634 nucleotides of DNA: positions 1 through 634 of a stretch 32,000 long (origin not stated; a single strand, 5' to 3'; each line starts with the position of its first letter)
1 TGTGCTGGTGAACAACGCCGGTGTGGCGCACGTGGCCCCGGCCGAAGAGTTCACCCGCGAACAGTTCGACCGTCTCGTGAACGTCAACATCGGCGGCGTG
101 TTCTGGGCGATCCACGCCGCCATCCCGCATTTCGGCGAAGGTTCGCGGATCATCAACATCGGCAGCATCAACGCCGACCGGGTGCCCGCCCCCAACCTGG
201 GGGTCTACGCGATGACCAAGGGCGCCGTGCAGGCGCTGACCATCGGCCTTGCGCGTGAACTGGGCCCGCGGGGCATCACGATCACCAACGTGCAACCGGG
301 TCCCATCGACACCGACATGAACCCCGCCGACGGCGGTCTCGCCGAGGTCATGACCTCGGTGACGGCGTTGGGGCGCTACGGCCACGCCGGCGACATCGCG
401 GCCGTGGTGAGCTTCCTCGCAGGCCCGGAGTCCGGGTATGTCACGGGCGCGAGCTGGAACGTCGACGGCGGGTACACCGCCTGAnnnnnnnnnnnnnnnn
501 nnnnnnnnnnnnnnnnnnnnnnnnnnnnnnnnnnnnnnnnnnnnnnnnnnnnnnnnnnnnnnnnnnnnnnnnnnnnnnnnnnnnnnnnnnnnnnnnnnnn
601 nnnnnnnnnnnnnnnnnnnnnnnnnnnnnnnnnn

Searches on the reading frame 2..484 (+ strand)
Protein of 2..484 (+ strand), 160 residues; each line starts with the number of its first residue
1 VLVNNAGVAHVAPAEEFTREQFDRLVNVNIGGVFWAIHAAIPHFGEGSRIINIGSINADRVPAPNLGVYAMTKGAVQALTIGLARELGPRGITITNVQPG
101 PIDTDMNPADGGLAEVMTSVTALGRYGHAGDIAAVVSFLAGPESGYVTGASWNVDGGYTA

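Call 8: search_protein_families(library=pfam, proteins=[window:2-484:+], max_evalue=0.001)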
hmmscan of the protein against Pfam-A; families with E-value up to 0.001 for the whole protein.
window:2-484:+ (160 aa): 3 families
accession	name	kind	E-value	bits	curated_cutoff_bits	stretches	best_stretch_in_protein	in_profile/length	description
PF13561.12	adh_short_C2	-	1.9e-39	136.1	27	1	2-159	75-236/236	Enoyl-(Acyl carrier protein) reductase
PF00106.31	adh_short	-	1.5e-29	103.4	26.6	1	1-108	80-188/195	short chain dehydrogenase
PF23441.1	SDR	-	0.0002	21.3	27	1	33-157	126-254/258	SDR-like rossmann domain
